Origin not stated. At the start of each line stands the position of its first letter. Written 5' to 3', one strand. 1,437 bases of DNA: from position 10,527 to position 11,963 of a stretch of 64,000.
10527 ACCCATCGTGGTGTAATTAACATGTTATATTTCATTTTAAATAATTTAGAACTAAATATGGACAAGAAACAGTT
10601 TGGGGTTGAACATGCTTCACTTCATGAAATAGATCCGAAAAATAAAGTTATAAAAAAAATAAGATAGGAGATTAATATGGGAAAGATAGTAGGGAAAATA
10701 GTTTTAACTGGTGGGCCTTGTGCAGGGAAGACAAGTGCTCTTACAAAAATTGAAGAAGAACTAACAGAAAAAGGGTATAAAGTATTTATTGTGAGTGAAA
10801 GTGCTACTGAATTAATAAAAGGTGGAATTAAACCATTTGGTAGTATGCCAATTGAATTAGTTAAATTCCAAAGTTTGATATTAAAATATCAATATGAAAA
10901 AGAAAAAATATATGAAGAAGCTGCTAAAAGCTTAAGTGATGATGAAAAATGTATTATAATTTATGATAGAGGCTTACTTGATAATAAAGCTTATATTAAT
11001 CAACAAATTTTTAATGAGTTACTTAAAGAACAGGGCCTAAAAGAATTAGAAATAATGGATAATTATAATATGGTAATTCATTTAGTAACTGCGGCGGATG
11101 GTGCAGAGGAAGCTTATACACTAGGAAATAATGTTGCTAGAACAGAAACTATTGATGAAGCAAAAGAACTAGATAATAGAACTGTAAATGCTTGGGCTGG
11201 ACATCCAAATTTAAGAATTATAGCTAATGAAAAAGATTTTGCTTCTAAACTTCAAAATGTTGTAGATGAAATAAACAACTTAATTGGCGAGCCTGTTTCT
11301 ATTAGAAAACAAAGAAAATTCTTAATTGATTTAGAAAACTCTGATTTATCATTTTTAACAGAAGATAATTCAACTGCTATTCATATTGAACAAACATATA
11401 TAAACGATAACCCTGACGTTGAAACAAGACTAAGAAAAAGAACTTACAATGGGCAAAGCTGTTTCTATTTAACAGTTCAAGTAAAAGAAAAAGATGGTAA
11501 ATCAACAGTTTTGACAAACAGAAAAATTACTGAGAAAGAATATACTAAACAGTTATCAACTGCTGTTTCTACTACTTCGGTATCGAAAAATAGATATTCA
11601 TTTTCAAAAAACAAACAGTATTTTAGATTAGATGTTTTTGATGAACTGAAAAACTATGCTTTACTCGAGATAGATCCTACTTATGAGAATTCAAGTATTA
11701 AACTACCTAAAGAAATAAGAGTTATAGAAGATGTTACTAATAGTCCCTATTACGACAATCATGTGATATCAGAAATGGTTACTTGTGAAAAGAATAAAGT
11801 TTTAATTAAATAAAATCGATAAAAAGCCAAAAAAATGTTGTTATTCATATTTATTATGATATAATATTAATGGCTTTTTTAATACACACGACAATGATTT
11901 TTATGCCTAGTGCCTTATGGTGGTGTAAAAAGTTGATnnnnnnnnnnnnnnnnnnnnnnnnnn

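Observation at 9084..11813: Candidate undescribed nucleotide/NAD-linked module: two orphan proteins, a histidine phosphatase and a P-loop kinase-CYTH fusion in one translationally coupled operon behind an NrtR-type sensor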

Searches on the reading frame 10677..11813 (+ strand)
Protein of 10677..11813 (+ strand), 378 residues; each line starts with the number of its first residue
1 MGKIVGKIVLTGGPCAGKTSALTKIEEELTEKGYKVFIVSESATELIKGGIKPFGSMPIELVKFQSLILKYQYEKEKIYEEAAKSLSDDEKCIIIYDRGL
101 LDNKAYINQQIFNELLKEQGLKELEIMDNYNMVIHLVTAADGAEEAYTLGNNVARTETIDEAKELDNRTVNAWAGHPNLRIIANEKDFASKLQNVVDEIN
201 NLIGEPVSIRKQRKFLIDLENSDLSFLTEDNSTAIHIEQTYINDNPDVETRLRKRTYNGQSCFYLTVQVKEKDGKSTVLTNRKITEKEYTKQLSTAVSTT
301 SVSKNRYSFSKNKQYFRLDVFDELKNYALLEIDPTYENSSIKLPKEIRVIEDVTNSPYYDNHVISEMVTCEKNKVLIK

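Call 3: search_protein_families(library=pfam, proteins=[window:10677-11813:+], max_evalue=1)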
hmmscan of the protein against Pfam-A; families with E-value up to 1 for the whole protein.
window:10677-11813:+ (378 aa): 12 families
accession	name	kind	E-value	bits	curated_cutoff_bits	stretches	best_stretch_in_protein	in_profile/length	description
PF13521.12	AAA_28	-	1.2e-18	68.3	27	1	7-189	1-162/164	AAA domain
PF08433.16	KTI12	-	8.7e-05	22.6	22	1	8-45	4-41/271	Chromatin associated protein KTI12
PF13604.12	AAA_30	-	0.0014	18.8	27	1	9-44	22-57/191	AAA domain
PF03266.21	NTPase_1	-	0.0042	17.4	23.9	1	7-36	1-30/168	NTPase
PF02223.23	Thymidylate_kin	-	0.01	15.9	27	1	16-106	7-95/185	Thymidylate kinase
PF13207.12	AAA_17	-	0.013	16.2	27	1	11-106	1-81/136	AAA domain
PF03308.22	MeaB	-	0.022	14.2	23.1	1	8-49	36-77/273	Methylmalonyl Co-A mutase-associated GTPase MeaB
PF25199.1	nSTAND_NTPase5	-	0.023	15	34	1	8-46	44-83/145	Novel STAND NTPase 5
PF19842.5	YqeC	-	0.053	14.2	27.6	1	16-144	7-102/145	YqeC protein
PF13245.12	AAA_19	-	0.079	13.6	25.1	1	8-39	14-47/134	AAA domain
PF07988.17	LMSTEN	-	0.15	12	27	0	232-252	9-29/47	LMSTEN motif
PF20720.3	nSTAND3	-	0.29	11.3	27.2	1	8-46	20-57/155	Novel STAND NTPase 3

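Call 4: search_protein_families(library=ncbifam, proteins=[window:10677-11813:+], max_evalue=1)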
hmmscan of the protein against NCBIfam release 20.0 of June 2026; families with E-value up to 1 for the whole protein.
window:10677-11813:+ (378 aa): 4 families
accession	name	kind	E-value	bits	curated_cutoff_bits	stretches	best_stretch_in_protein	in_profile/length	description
TIGR00041.1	DTMP_kinase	equivalog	0.0009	19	83.25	1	8-108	7-107/196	dTMP kinase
NF010248.0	PRK13695.1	equivalog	0.0044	16.7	156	1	7-37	5-37/180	NTPase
TIGR00750.1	lao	equivalog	0.0054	15.9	240.75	1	8-49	37-78/300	methylmalonyl Co-A mutase-associated GTPase MeaB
TIGR00176.1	mobB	equivalog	0.075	13.1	76.2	1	15-40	9-34/155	molybdopterin-guanine dinucleotide biosynthesis protein B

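Call 6: search_protein_families(library=padloc, proteins=[window:10677-11813:+], max_evalue=1)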
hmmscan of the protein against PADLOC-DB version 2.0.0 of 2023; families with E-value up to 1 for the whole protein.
window:10677-11813:+ (378 aa): 0 families

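Call 7: search_protein_families(library=phrogs, proteins=[window:10677-11813:+], max_evalue=1)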
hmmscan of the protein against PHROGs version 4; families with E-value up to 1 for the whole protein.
window:10677-11813:+ (378 aa): 5 families
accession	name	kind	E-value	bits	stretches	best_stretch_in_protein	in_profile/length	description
phrog_2107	-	other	3.8e-08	34.3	1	7-132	5-131/201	thymidylate kinase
phrog_6660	-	unknown function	7.8e-07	30.2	1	213-369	7-154/157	-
phrog_1488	-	unknown function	0.0077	17.1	1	8-44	44-80/177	unknown function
phrog_30591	-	unknown function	0.052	14.6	1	21-53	59-91/126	-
phrog_761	-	other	0.86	10.2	0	8-106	22-114/362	thymidylate kinase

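Call 9: search_solved_structures(query=window:10677-11813:+, max_evalue=1, show_alignments=2)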
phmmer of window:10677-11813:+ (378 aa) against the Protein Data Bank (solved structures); distinct sequences matched with E-value up to 1: 2.
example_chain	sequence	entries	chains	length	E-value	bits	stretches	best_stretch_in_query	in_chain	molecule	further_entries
4nml_A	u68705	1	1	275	0.18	14.1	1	16-66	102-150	Ribulose 5-phosphate isomerase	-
6mtz_A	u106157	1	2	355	0.37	13.1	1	298-345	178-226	HepC.19480.a.B1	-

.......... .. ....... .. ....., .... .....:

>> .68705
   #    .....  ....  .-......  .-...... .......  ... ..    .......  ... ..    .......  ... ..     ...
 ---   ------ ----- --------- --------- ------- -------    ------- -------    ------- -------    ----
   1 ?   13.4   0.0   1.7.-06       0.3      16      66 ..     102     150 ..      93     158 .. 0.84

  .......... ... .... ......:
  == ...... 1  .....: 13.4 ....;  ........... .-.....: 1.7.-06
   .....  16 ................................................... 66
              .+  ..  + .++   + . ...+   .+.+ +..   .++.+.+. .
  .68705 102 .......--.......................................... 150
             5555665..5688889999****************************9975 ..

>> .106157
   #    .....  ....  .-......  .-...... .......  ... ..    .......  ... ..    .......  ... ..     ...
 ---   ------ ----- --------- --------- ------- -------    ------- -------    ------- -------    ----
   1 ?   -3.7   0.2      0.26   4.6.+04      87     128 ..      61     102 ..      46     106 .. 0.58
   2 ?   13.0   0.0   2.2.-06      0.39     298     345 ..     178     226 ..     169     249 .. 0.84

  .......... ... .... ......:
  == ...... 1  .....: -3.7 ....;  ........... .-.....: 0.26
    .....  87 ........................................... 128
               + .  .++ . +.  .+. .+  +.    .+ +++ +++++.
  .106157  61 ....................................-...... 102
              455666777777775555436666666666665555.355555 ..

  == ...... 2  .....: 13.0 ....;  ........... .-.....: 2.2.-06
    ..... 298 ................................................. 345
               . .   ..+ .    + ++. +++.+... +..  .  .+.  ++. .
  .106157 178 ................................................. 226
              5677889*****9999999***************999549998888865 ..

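Call 12: find_homologous_proteins(query=window:10677-11813:+, max_evalue=0.001)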
Query window:10677-11813:+ (378 aa): 3419 proteins with E <= 0.001 among 8000 candidates; the best 120 are listed.
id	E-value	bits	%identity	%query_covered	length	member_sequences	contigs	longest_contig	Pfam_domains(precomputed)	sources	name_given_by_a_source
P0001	2.3e-241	818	99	100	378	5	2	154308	PF13521.13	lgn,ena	-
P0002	2.4e-231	785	95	100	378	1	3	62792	PF13521.13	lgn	-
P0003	1.0e-229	780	94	100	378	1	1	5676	PF13521.13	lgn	-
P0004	3.0e-229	778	94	100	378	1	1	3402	PF13521.13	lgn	-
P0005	5.2e-228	774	94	100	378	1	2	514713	PF13521.13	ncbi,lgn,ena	-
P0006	1.8e-214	729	87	100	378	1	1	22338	PF13521.13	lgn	-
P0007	2.4e-205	699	83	100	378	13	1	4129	PF13521.13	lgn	-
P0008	2.1e-201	686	81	100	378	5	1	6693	PF13521.13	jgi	-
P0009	3.0e-160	551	66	99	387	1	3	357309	PF13521.13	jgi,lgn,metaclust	metaclust:\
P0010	5.9e-159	547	66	99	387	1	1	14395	PF13521.13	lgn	-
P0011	2.0e-147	509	62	100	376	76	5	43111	PF13521.13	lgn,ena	-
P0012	2.4e-145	502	63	97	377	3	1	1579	PF13521.13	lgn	-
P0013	2.9e-144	499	61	99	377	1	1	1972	PF13521.13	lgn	-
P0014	9.3e-143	494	61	99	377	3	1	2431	PF13521.13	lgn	-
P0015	2.1e-142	492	62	97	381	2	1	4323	PF13521.13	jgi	jgi:thymidylate kinase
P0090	5.8e-113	396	53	97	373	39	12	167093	PF02223.24,PF13521.13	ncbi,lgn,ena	-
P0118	1.5e-108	381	53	96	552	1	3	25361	PF13521.13,PF00300.28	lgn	-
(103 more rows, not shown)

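Call 17: find_related_loci(query=A1, collection=genome_contigs, flank=10000)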
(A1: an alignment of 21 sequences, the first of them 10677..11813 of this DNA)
Query A1 (378 aa) in genome_contigs; peptide patterns used: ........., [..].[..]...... (x = any residue, [..] = any of these).
599 stretches matched a pattern (row limit reached: there are more); 580 encode a relative of the query (tblastn E <= 1e-3); the best 80 are kept; 80 distinct loci.
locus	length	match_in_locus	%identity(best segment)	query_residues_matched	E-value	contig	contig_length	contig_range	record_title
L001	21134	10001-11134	94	1-378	0e+0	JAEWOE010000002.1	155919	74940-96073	MAG: Bacillota bacterium isolate OH_SBlB_51 k127_220280, whole genome shotgun sequence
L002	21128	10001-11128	81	1-376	0e+0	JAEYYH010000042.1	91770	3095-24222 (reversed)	MAG: Bacillota bacterium isolate OH_CBlB_40 k127_1900803, whole genome shotgun sequence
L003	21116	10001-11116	56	1-369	7e-138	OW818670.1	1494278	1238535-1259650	metagenome genome assembly, chromosome: 1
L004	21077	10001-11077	51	1-360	6e-120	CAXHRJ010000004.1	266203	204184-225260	MAG: uncultured Bacilli bacterium isolate ena-SAMPLE-TAB-22-03-2024-10:43:23:847-115527 genome assembly, contig: NODE_23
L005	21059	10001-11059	53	4-366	1e-118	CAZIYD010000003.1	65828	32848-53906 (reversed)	MAG TPA_asm: uncultured Muribaculaceae bacterium isolate binchicken_co45_349 genome assembly, contig: NODE_488_length_65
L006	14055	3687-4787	51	1-366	2e-113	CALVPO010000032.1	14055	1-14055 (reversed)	MAG: uncultured Bacilli bacterium isolate BRZ_MK__bin36 genome assembly, contig: BRZ_MK__NODE_3110_length_14055_cov_4.67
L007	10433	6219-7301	49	1-366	7e-103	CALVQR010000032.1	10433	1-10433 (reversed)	MAG: uncultured Bacilli bacterium isolate BRZ_AQ__bin80 genome assembly, contig: BRZ_AQ__NODE_7150_length_10433_cov_5.07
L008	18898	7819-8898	46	5-368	3e-102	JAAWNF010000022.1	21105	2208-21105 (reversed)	MAG: Bacilli bacterium isolate ABMPRH_22_1 SL341410_scaffold_3810, whole genome shotgun sequence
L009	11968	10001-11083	46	1-368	5e-102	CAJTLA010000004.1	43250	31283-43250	MAG TPA_asm: uncultured Bacilli bacterium isolate MGBC102946 genome assembly, contig: MGBC102946.4, whole genome shotgun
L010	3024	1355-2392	48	4-349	2e-101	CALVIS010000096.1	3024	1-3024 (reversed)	MAG: uncultured Bacilli bacterium isolate BRZ_FH__bin24 genome assembly, contig: BRZ_FH__NODE_28562_length_3024_cov_15.5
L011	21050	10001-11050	47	7-361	3e-97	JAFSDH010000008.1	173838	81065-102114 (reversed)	MAG: Bacilli bacterium isolate RGIG3038 Goat_Rectum-4__c702, whole genome shotgun sequence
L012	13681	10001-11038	47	4-349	5e-96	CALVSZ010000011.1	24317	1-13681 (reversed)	MAG: uncultured Bacilli bacterium isolate BRZ_NS__bin83 genome assembly, contig: BRZ_NS__NODE_2034_length_24317_cov_5.00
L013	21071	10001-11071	45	4-361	1e-95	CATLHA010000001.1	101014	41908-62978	MAG TPA_asm: uncultured Bacillales bacterium isolate MGG03199_1680015500 genome assembly, contig: ERR2497919_28, whole g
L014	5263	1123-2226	45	7-378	8e-96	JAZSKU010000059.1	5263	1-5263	MAG: Bacilli bacterium isolate T1900044559_TS20190025.MAGScoT_cleanbin_000027 SGB_353_k141_2449558, whole genome shotgun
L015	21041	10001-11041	47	1-360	2e-93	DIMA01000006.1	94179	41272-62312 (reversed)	MAG TPA_asm: Bacillales bacterium UBA5578 UBA5578_contig_399, whole genome shotgun sequence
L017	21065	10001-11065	45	1-361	9e-92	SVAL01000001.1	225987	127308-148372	MAG: Bacillota bacterium isolate SIG201 NODE_153_length_225987_cov_6.886354, whole genome shotgun sequence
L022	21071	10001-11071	42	5-365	6e-88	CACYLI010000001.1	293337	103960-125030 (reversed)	MAG: uncultured Erysipelotrichaceae bacterium isolate RUG12046 genome assembly, contig: RUG12046_asm_1, whole genome sho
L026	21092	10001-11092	41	4-368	2e-85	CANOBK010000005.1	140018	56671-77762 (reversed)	MAG TPA_asm: uncultured Bacillales bacterium isolate SRR19759455_bin.3_metawrap_v1.3_MAG genome assembly, contig: NODE.1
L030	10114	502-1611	41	5-378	2e-84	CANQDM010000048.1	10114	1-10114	MAG: uncultured Bacilli bacterium isolate Lapin-007__bin22 genome assembly, contig: Lapin-007__NODE_2759_length_10114_co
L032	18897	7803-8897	40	5-373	2e-84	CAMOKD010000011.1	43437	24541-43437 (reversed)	MAG: uncultured Clostridia bacterium isolate SRR873601_bin.87_metaWRAP_v1.3_MAG genome assembly, contig: NODE_1767_lengt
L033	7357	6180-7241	43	4-362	2e-84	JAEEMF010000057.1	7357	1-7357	MAG: Bacilli bacterium isolate Tb.RUG.233 k141_7950197_flag=1_multi=17.6372_len=7357, whole genome shotgun sequence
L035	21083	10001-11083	41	3-367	5e-84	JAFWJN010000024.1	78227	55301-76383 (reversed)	MAG: Clostridia bacterium isolate RGIG5797 Sheep_Ileum-5__c61649, whole genome shotgun sequence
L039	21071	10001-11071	41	5-365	3e-83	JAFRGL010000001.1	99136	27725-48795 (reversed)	MAG: Eubacterium sp. isolate RGIG2447 Goat_Ileum.Co__c49775, whole genome shotgun sequence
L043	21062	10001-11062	42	5-362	3e-82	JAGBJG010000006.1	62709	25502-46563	MAG: Bacilli bacterium isolate RGIG9169 Water_deer_Reticulum-5__c440, whole genome shotgun sequence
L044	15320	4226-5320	42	1-375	4e-82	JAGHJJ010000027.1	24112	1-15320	MAG: Bacilli bacterium isolate MAG.7 k127_225553, whole genome shotgun sequence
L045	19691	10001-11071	40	5-365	3e-81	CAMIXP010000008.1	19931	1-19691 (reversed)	MAG: uncultured Bacillales bacterium isolate SRR12081302_bin.69_metaWRAP_v1.3_MAG genome assembly, contig: ERZ12289775.4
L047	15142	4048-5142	41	1-375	4e-81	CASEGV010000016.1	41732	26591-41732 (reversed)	uncultured Mycoplasmatota bacterium isolate A2_L3_372372_idba_bin.42 genome assembly, contig: A2_L3_372372_idba_bin.42.f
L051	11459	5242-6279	42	4-361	1e-80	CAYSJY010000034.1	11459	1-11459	MAG TPA_asm: uncultured Muribaculaceae bacterium isolate SRP141132_co3_347 genome assembly, contig: NODE_5291_length_114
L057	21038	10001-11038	41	7-361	4e-80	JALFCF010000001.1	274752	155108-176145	MAG: Mycoplasmatota bacterium isolate SUG548 k141_87176, whole genome shotgun sequence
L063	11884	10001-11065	40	5-361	7e-78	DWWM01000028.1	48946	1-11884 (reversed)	MAG TPA_asm: Candidatus Merdibacter merdavium isolate CHK187-11901 CHK187__C129011_L48946_SAMEA5754831, whole genome sho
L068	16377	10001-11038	41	4-361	8e-77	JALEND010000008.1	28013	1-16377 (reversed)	MAG: Mycoplasmatota bacterium isolate SUG156 k141_5412602, whole genome shotgun sequence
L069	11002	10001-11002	41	7-349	5e-77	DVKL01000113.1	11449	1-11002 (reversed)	MAG TPA_asm: Candidatus Faecimonas intestinavium isolate USAMLcec2-12447 USAMLcec2__C182559_L11449_SRR5280393, whole gen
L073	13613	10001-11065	42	7-368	3e-76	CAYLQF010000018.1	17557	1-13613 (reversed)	MAG TPA_asm: uncultured Ruminococcus sp. isolate SRP225648_co1_163 genome assembly, contig: NODE_7910_length_17557_cov_6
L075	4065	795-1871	38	1-365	6e-76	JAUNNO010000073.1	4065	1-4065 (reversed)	MAG: bacterium isolate S32M_St_metabat_59 NODE_14133_length_4065_cov_4.026185, whole genome shotgun sequence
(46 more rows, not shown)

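Call 23: search_solved_structures(query=A1, max_evalue=1, show_alignments=3)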
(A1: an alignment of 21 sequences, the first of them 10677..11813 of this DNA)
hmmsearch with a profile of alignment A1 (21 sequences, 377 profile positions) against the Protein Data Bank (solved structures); distinct sequences matched with E-value up to 1: 12.
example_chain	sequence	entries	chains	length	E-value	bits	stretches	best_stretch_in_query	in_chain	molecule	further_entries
3typ_A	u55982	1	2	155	9.8e-09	37.8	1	229-366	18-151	Uncharacterized protein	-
2fbl_A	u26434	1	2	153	9.9e-09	37.8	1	229-366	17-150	hypothetical protein NE1496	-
1zu4_A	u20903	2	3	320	0.0036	19.5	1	9-118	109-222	ftsY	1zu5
4zoh_A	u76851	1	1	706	0.015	17.5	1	11-118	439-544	Putative oxidoreductase molybdopterin-binding subunit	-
2yvu_A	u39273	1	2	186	0.062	15.4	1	8-39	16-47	Probable adenylyl-sulfate kinase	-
5cb6_A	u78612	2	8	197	0.15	14.2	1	6-40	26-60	Probable adenylyl-sulfate kinase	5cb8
5u1g_D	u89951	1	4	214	0.42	12.7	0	16-40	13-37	ParA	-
4dzz_A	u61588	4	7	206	0.42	12.7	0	16-40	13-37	Plasmid partitioning protein ParF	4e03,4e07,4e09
3ug6_A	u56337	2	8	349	0.46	12.6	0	8-83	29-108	arsenical pump-driving ATPase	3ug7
8a8h_A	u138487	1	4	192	0.52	12.4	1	8-39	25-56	APS kinase from Methanothermococcus thermolithotrophicus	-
3md0_A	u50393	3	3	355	0.94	11.6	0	7-40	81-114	Arginine/ornithine transport system ATPase | Probable GTPase Rv1496/MT1543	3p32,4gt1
6frk_v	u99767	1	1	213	0.99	11.5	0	179-239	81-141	SRP receptor beta subunit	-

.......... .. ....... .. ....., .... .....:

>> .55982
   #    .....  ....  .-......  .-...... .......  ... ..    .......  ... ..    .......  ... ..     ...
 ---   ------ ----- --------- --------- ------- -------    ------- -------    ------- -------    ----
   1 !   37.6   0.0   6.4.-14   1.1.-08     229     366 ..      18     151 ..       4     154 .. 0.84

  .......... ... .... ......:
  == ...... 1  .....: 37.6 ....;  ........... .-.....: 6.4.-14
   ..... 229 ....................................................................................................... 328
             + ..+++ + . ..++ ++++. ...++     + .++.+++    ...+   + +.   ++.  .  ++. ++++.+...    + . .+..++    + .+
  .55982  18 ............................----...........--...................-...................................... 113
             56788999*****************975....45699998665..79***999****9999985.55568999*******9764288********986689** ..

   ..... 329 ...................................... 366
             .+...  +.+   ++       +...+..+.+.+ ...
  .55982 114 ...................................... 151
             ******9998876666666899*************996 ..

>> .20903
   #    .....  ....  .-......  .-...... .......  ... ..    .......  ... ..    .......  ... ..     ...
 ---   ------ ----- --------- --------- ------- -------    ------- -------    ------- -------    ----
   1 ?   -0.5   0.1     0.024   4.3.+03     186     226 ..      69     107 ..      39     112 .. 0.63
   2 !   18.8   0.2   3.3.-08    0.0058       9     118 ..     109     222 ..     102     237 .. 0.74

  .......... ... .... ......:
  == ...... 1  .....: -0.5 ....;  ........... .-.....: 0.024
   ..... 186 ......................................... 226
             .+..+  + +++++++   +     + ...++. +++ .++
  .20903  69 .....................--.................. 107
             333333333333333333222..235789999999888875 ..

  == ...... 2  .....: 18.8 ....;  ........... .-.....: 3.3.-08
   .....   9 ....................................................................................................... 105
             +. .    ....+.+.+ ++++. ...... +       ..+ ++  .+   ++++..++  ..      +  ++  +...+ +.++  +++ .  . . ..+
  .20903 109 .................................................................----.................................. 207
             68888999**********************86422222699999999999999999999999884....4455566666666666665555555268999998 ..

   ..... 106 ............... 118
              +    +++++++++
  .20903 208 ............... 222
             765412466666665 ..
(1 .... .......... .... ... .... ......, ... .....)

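Call 24: search_protein_families(library=pfam, proteins=[L002:6676-7221:+, L002:7178-8395:+, L002:8392-8922:+, L002:8919-9437:+, L013:9255-9986:+, L026:9307-9954:+, L051:4694-5245:+, L026:7987-8607:+, L030:1698-2249:+, L012:9082-9441:+], max_evalue=0.1)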
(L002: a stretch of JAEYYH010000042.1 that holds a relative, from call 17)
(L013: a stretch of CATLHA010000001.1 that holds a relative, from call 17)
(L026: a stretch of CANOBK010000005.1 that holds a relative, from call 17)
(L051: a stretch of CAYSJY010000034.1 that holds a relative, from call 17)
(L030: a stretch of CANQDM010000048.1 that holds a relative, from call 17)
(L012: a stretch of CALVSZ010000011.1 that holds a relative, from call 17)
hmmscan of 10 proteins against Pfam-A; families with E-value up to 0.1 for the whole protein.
L002:6676-7221:+ (181 aa): 4 families
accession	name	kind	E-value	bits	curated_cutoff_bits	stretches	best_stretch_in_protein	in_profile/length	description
PF13401.12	AAA_22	-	0.0017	19.1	27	1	4-81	9-78/130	AAA domain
PF13521.12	AAA_28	-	0.021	15.5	27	1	2-26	1-25/164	AAA domain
PF00005.33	ABC_tran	-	0.032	15.3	25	1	3-37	14-51/137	ABC transporter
PF03215.21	Rad17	-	0.07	13.5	23.8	0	6-30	51-75/186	Rad17 P-loop domain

L002:7178-8395:+ (405 aa): 2 families
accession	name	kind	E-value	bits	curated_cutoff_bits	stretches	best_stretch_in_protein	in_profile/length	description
PF04055.27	Radical_SAM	-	5.4e-11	43.4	29.5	1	9-154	2-154/166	Radical SAM superfamily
PF13353.11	Fer4_12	-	6.1e-07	30.2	22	1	12-104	13-103/137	4Fe-4S single cluster domain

L002:8392-8922:+ (176 aa): 2 families
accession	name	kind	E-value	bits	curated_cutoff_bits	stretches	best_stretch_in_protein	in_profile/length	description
PF22769.1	DCD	-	1.3e-35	123.2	27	1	2-145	1-153/153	dCTP deaminase-like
PF06559.16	DCD_N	-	0.00026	21.3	21.4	1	2-108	4-119/164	2'-deoxycytidine 5'-triphosphate deaminase (DCD) N-terminal domain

L002:8919-9437:+ (172 aa): 4 families
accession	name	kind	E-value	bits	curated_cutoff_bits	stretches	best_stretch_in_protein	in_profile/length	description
PF22769.1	DCD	-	7.8e-38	130.4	27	1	2-144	1-152/153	dCTP deaminase-like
PF06559.16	DCD_N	-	0.00021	21.6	21.4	1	3-142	5-160/164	2'-deoxycytidine 5'-triphosphate deaminase (DCD) N-terminal domain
PF00692.24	dUTPase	-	0.028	14.7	22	1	71-146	30-105/129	dUTPase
PF02774.23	Semialdhyde_dhC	-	0.075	13.6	26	0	5-97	26-110/184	Semialdehyde dehydrogenase, dimerisation domain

L013:9255-9986:+ (243 aa): 2 families
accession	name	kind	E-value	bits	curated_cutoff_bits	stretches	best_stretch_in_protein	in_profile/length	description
PF04394.19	DUF536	-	0.058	13.6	20.7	0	181-198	21-38/43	Protein of unknown function, DUF536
PF25179.1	LMF1_C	-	0.067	13.7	34.2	0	91-123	74-105/139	Lipase maturation factor C-terminal domain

L026:9307-9954:+ (215 aa): 1 family
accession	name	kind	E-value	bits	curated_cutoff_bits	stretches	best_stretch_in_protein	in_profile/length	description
PF02511.20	Thy1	-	0.016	15.4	24.8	0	114-150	151-187/191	Thymidylate synthase complementing protein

L051:4694-5245:+ (183 aa): 1 family
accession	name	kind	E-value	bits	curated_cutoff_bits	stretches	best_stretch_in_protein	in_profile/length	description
PF09164.15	VitD-bind_III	-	0.078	13.4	27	0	139-171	6-38/65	Vitamin D binding protein, domain III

L026:7987-8607:+ (206 aa): 2 families
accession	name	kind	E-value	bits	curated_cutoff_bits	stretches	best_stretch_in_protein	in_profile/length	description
PF00265.24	TK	-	3.6e-27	95.8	20.6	1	3-189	2-176/176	Thymidine kinase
PF13401.12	AAA_22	-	0.00015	22.5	27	1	80-116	85-124/130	AAA domain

L030:1698-2249:+ (183 aa): 0 families

L012:9082-9441:+ (119 aa): 1 family
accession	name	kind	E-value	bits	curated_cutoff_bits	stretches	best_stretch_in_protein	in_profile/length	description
PF19172.5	DUF5854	-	0.075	13.3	27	1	30-116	12-98/159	Family of unknown function (DUF5854)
